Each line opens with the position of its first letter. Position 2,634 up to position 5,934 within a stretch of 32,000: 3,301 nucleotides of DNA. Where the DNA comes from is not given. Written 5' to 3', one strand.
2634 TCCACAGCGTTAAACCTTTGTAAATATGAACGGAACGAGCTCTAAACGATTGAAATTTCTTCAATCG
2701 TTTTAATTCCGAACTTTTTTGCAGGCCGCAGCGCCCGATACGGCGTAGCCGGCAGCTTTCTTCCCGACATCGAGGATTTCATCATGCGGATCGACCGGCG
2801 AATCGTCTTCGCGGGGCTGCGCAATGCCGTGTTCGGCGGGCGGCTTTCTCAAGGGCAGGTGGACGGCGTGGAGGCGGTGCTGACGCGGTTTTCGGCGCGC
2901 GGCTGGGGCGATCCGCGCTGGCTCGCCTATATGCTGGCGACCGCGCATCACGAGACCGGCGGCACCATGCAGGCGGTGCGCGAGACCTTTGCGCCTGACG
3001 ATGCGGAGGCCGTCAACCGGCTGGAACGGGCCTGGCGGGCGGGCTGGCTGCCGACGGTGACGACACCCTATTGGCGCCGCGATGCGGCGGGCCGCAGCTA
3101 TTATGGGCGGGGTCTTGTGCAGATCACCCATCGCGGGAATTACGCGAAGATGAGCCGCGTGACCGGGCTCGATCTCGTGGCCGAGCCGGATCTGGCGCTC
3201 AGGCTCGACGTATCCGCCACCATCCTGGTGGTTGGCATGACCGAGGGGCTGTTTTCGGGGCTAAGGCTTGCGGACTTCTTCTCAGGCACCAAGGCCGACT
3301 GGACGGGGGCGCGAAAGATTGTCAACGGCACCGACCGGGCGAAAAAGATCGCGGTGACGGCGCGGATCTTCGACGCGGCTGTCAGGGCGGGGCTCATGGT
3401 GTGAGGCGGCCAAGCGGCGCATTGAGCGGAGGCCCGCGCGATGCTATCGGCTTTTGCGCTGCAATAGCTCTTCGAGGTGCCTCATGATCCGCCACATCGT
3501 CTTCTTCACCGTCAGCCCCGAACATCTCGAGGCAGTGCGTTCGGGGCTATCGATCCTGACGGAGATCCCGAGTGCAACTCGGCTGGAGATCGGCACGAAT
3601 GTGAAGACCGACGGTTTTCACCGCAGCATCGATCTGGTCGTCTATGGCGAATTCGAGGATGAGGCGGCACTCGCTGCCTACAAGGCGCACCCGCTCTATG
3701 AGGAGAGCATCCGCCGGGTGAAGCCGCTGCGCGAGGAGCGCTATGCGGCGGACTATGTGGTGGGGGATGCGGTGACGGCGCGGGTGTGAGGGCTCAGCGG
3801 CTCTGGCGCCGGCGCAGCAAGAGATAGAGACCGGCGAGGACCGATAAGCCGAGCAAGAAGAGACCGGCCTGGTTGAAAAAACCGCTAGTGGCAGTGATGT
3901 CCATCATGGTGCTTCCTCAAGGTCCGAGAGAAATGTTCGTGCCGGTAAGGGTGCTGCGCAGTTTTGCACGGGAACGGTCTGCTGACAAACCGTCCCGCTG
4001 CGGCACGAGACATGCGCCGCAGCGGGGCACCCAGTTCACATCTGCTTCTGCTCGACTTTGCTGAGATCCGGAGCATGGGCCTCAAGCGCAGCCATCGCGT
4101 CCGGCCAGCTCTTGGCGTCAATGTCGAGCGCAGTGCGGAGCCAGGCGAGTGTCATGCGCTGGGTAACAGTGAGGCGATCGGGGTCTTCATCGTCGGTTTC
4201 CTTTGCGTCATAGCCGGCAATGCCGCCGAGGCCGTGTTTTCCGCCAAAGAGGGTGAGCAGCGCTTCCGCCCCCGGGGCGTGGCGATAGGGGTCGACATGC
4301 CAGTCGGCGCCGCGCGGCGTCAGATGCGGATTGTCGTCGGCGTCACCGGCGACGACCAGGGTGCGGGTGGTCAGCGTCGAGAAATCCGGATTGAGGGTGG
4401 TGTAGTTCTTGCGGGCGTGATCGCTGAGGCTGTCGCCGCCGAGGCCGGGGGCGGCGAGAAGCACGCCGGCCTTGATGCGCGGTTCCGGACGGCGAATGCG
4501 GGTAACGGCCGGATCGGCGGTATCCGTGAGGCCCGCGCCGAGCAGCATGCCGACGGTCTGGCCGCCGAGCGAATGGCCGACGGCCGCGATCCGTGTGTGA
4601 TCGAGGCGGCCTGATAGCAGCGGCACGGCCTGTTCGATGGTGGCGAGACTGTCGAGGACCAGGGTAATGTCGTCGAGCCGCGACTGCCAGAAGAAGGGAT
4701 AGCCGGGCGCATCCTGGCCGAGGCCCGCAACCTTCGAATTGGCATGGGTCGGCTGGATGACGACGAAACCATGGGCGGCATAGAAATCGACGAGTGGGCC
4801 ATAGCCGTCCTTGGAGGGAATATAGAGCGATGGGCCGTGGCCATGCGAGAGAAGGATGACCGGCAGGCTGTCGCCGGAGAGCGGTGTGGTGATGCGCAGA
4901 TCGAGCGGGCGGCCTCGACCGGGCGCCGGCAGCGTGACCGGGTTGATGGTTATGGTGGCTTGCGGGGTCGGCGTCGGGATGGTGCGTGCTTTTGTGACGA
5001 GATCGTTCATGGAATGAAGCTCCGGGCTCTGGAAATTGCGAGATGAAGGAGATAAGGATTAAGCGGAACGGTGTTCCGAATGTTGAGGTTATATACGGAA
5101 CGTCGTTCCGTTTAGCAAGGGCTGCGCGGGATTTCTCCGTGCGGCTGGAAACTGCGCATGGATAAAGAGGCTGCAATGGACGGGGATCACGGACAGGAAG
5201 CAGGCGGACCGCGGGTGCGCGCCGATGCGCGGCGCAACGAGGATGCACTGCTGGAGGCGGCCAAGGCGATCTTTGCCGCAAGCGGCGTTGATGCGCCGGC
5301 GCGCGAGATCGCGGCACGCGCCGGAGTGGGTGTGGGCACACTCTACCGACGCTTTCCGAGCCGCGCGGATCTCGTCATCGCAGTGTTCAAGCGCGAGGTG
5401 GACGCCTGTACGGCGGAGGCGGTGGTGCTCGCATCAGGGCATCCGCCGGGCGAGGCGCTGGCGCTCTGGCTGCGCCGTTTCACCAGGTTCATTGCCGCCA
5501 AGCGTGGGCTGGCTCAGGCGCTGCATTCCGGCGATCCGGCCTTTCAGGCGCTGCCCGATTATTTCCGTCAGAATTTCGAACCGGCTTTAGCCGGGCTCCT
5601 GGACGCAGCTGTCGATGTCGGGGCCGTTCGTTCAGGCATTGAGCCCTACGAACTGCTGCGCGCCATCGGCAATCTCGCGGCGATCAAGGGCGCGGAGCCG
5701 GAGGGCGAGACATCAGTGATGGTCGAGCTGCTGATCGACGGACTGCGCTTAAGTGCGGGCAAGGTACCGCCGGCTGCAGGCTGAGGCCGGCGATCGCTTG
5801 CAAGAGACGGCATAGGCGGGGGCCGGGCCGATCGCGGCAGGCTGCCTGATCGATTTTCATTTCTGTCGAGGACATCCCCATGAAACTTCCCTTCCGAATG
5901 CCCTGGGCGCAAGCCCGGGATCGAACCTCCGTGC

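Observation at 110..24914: Intact RcGTA-type head-tail cluster split by four cargo islands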

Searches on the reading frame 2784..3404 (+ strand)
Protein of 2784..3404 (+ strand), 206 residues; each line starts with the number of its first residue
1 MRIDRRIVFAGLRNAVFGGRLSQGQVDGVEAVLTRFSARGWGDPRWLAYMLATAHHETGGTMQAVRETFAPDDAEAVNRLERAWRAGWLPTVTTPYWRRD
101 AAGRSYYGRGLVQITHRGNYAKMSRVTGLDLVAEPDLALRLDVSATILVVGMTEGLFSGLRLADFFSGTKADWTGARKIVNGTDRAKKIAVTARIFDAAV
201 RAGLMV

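Call 7: search_protein_families(library=pfam, proteins=[window:2784-3404:+], max_evalue=0.01)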
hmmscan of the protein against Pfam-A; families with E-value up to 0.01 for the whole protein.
window:2784-3404:+ (206 aa): 1 family
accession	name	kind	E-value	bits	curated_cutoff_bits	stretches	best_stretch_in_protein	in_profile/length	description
PF00182.24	Glyco_hydro_19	-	1.9e-08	34.8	25.5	1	48-138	55-139/232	Chitinase class I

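Call 24: search_protein_families(library=phrogs, proteins=[window:2784-3404:+], max_evalue=0.01)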
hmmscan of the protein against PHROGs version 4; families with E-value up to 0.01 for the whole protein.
window:2784-3404:+ (206 aa): 4 families
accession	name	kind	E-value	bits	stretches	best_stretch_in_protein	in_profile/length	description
phrog_181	-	lysis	1.9e-32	114.1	1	16-202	344-533/769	endolysin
phrog_29753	-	unknown function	1.1e-25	91.5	1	105-193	276-367/374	-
phrog_26317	-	unknown function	3.4e-09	37.7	1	100-145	23-68/119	-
phrog_14712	-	moron, auxiliary metabolic gene and host takeover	0.0049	17.1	1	25-126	21-113/322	chitinase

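Call 25: search_protein_families(library=ncbifam, proteins=[window:2784-3404:+], max_evalue=0.01)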
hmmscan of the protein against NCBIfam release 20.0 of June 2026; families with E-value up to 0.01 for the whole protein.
window:2784-3404:+ (206 aa): 0 families

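Call 62: search_solved_structures(query=window:2784-3404:+, max_evalue=0.01, show_alignments=2)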
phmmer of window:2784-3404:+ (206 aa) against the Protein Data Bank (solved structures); distinct sequences matched with E-value up to 0.01: 25.
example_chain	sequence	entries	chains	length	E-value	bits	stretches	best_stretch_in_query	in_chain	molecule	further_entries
1dxj_A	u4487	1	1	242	9.6e-09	38.4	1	101-141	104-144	CLASS II CHITINASE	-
1cns_A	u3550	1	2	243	9.8e-09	38.3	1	35-139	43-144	CHITINASE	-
2baa_A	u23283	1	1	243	1.4e-08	37.9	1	44-139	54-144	ENDOCHITINASE (26 KD)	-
4j0l_A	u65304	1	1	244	3e-08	36.8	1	36-139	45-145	Basic endochitinase C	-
4dwx_A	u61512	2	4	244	5.4e-08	35.9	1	36-139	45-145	Basic endochitinase C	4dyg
3w3e_A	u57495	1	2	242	7.3e-08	35.5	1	101-141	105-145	Cotyledoneous yieldin-like protein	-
2dkv_A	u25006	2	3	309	6.8e-06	29.1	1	94-139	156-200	chitinase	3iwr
7v91_A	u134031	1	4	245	3.4e-05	26.8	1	93-139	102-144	GH19 Chitinase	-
4tx7_A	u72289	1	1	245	5.5e-05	26.1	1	94-139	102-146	Class I chitinase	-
4ij4_A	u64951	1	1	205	5.6e-05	26.1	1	91-140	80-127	Chitinase A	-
3wh1_A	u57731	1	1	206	5.7e-05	26.1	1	91-140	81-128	Chitinase A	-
4mst_A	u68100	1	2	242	0.00018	24.5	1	101-139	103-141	class I chitinase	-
8p8e_AAA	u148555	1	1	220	0.0002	24.3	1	99-138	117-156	Glycoside hydrolase family protein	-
7v92_A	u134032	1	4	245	0.00036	23.5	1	100-139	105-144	GH19 Chitinase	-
7r6s_A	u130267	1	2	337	0.00045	23.1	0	104-149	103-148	Putative bacteriophage protein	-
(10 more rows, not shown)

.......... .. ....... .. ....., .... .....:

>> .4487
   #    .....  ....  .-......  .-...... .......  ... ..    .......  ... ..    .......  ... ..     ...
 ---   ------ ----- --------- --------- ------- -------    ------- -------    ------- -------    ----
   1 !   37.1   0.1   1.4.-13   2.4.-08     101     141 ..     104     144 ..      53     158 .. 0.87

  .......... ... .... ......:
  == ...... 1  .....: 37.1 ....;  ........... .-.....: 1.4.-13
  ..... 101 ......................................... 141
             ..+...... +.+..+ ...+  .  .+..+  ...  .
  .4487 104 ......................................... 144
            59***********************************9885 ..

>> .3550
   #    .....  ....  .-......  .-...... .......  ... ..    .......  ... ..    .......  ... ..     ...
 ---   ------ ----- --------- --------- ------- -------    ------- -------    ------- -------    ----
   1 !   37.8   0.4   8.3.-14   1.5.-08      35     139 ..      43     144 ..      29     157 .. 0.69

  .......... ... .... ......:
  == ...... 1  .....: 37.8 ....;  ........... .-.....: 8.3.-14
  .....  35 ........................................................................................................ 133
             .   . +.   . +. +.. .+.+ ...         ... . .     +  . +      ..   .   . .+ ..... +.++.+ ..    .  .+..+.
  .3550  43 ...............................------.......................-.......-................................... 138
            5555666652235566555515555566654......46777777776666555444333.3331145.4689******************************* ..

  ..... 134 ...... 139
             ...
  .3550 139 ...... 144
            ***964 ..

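Call 64: find_homologous_proteins(query=window:2784-3404:+, max_evalue=1e-10)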
Query window:2784-3404:+ (206 aa): 1338 proteins with E <= 1e-10 among 2031 candidates; the best 120 are listed.
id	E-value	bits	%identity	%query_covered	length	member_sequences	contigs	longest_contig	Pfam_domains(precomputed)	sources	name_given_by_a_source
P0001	2.4e-125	434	97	100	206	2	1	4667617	PF00182.25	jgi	jgi:hypothetical protein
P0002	1.2e-124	432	96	100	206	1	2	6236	PF00182.25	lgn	-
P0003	4.4e-123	426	95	100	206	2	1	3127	PF00182.25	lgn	-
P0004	3.8e-122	423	95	100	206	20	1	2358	PF00182.25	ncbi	ncbi:MAG: glycoside hydrolase family 19 protein [Parvibaculum sp.]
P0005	4.0e-117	407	92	100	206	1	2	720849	PF00182.25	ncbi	-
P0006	4.2e-117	407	91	100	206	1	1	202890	PF00182.25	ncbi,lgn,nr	ncbi:MAG: hypothetical protein KL839_10600 [Rhizobium sp.]|nr:hypothetical protein [Rhizobium sp.]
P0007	1.0e-116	406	92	100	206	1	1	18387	PF00182.25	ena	-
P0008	1.4e-116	405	91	100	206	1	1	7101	PF00182.25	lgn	-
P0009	2.1e-116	405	90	100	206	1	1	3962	PF00182.25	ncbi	ncbi:MAG: glycoside hydrolase family 19 protein [Rhizobium rhizophilum]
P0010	5.5e-116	403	91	100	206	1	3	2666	PF00182.25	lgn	-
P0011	7.9e-116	403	90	100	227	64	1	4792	PF00182.25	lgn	-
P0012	1.3e-115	402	91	100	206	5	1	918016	PF00182.25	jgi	-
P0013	2.1e-115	401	90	100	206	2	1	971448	PF00182.25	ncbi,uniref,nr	ncbi:glycoside hydrolase family 19 protein [Rhizobium rhizophilum]|uniref:Glycoside hydrolase family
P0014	3.3e-115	401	91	100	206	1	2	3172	PF00182.25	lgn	-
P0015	7.9e-115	400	89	100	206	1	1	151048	PF00182.25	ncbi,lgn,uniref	ncbi:MAG: glycoside hydrolase family 19 protein [Rhizobium rhizophilum]|uniref:glycoside hydrolase f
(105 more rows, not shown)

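Call 65: find_encoding_contigs(protein=P0001, flank=10000, max_places=2)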
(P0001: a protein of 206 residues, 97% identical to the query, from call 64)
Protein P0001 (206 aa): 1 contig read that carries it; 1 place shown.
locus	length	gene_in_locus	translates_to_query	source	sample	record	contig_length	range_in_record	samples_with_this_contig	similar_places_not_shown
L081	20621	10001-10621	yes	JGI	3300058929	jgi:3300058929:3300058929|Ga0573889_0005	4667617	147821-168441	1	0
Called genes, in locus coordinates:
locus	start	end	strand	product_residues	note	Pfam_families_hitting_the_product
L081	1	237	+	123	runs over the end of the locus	PF04221:RelB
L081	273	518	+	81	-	PF05016:ParE_toxin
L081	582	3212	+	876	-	PF00403:HMA, PF00122:E1-E2_ATPase, PF00702:Hydrolase, PF12710:HAD (weak), PF08282:Hydrolase_3 (faint)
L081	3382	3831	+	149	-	PF00376:MerR, PF13411:MerR_1, PF09278:MerR-DNA-bind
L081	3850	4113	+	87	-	PF00403:HMA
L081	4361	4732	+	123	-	PF02627:CMD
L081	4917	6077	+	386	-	PF00990:GGDEF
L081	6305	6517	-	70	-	-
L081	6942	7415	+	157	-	-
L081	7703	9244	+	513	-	PF03237:Terminase_6N, PF17289:Terminase_6C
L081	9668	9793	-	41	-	-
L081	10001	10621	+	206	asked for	PF00182:Glyco_hydro_19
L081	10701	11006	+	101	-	PF07876:Dabb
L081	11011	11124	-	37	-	-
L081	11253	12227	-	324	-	PF12697:Abhydrolase_6 (faint)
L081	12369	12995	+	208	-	PF00440:TetR_N, PF21597:TetR_C_43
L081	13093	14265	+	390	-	PF04860:Phage_portal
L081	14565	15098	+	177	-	PF13532:2OG-FeII_Oxy_2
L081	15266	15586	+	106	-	PF19602:DUF6107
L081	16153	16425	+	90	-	-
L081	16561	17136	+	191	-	PF04586:Peptidase_S78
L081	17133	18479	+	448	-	PF05065:Phage_capsid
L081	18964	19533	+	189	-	PF05135:Phage_connect_1 (faint)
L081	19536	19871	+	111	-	PF05521:Phage_HCP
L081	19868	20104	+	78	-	-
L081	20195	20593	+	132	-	PF11367:Tail_completion_gp17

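Call 85: search_dna_similar(query=window:2784-3404:+, collection=phages, mode=protein, max_evalue=0.00001, max_rows=10)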
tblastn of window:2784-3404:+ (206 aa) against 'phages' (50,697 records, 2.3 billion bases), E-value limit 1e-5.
Records with a match: 316; places in all: 316; records where one place covers at least 80% of the query: 295.
Best place of each record, by identity: <60% 316.
By first word of the organism name: Acinetobacter 226; Rhizobium 37; Ruegeria 10; Sinorhizobium 10; Maribacter 8; Dunaliella 2; Paracoccus 2; Vibrio 2; Shewanella 2; Erwinia 2; and 14 more.
By host as written in the record: Acinetobacter baumannii 91; - 29; Ruegeria pomeroyi DSS-3 10; Sinorhizobium meliloti 9; Acinetobacter pittii 8; Maribacter forsetii DSM18668 8; Acinetobacter baumannii 1137 6; Rhizobium etli GR56 5; and 114 more.
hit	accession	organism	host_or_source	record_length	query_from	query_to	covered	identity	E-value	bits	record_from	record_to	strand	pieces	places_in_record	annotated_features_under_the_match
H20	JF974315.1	Rhizobium phage RR1-B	Rhizobium radiobacter P007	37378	4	202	97%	45.3%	1e-45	166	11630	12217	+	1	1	hypothetical protein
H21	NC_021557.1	Rhizobium phage RR1-B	Rhizobium radiobacter P007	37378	4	202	97%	45.3%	1e-45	166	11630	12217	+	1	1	hypothetical protein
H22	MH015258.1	Ruegeria phage vB_RpoS-V16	Ruegeria pomeroyi DSS-3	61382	1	204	99%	43.9%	5e-40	150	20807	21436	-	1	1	hypothetical protein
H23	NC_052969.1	Ruegeria phage vB_RpoS-V16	Ruegeria pomeroyi DSS-3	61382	1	204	99%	43.9%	5e-40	150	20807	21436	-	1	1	hypothetical protein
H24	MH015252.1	Ruegeria phage vB_RpoS-V18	Ruegeria pomeroyi DSS-3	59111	1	204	99%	43.4%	2e-39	148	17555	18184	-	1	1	glycoside hydrolase family 19 chitinase domain protein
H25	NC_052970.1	Ruegeria phage vB_RpoS-V18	Ruegeria pomeroyi DSS-3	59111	1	204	99%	43.4%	2e-39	148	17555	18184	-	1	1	glycoside hydrolase family 19 chitinase domain protein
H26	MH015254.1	Ruegeria phage vB_RpoS-V11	Ruegeria pomeroyi DSS-3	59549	1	204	99%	43.4%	2e-39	148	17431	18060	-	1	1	glycoside hydrolase family 19 chitinase domain protein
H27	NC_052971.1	Ruegeria phage vB_RpoS-V11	Ruegeria pomeroyi DSS-3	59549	1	204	99%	43.4%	2e-39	148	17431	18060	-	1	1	glycoside hydrolase family 19 chitinase domain protein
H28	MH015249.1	Ruegeria phage vB_RpoS-V7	Ruegeria pomeroyi DSS-3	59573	1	204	99%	43.4%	2e-39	148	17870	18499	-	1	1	glycoside hydrolase family 19 chitinase domain protein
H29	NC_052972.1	Ruegeria phage vB_RpoS-V7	Ruegeria pomeroyi DSS-3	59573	1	204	99%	43.4%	2e-39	148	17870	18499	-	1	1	glycoside hydrolase family 19 chitinase domain protein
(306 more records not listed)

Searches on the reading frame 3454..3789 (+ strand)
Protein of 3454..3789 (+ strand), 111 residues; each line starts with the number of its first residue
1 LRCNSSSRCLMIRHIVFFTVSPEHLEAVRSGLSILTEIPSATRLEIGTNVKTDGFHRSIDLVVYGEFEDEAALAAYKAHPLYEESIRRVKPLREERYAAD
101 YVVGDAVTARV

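Call 7: search_protein_families(library=pfam, proteins=[window:3454-3789:+], max_evalue=0.01)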
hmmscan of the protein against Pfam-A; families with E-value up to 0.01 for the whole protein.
window:3454-3789:+ (111 aa): 2 families
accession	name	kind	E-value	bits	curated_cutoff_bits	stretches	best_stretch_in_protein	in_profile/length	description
PF07876.18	Dabb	-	3.3e-20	73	25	1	12-103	1-96/96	Stress responsive A/B Barrel Domain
PF03992.22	ABM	-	0.0024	18.4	23.1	0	61-84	51-74/78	Antibiotic biosynthesis monooxygenase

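Call 24: search_protein_families(library=phrogs, proteins=[window:3454-3789:+], max_evalue=0.01)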
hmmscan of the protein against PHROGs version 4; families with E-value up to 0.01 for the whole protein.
window:3454-3789:+ (111 aa): 0 families

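Call 25: search_protein_families(library=ncbifam, proteins=[window:3454-3789:+], max_evalue=0.01)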
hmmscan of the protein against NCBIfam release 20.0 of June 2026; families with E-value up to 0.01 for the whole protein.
window:3454-3789:+ (111 aa): 0 families

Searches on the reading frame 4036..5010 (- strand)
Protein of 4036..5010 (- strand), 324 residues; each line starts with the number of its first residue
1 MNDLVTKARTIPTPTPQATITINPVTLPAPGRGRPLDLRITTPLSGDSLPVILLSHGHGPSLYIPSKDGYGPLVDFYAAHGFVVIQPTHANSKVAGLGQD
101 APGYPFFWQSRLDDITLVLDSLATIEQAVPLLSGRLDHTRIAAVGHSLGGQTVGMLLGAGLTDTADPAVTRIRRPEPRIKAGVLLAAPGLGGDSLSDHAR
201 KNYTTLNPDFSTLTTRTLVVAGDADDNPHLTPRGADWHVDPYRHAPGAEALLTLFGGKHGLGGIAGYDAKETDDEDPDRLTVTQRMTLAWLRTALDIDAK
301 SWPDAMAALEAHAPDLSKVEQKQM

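Call 7: search_protein_families(library=pfam, proteins=[window:4036-5010:-], max_evalue=0.01)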
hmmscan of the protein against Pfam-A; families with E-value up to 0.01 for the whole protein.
window:4036-5010:- (324 aa): 4 families
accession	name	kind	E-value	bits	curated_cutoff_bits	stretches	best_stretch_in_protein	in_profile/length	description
PF07224.18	Chlorophyllase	-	2.9e-05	23.5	26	1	33-153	26-130/301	Chlorophyllase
PF03403.19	PAF-AH_p_II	-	0.00043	19.4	20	0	132-153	214-235/372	Platelet-activating factor acetylhydrolase, isoform II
PF00326.27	Peptidase_S9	-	0.00066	19.7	22.6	0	135-158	60-83/213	Prolyl oligopeptidase family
PF12740.14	PETase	-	0.0049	16.7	28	0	78-151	78-137/263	PET hydrolase-like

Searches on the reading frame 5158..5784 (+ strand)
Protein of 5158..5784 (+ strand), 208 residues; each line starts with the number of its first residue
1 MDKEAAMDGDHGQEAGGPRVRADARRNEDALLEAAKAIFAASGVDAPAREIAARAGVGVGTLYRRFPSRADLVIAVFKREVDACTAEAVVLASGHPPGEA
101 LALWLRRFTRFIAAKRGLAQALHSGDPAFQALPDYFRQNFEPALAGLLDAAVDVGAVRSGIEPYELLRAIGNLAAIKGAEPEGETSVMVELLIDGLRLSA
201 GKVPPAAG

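Call 7: search_protein_families(library=pfam, proteins=[window:5158-5784:+], max_evalue=0.01)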
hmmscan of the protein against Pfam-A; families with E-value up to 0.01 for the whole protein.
window:5158-5784:+ (208 aa): 2 families
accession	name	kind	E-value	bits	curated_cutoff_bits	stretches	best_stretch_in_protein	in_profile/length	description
PF21597.2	TetR_C_43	-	9.7e-15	55.1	27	1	97-197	2-104/105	Transcriptional regulator SbtR-like, C-terminal domain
PF00440.29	TetR_N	-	1.1e-12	48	24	1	31-76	1-47/47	Bacterial regulatory proteins, tetR family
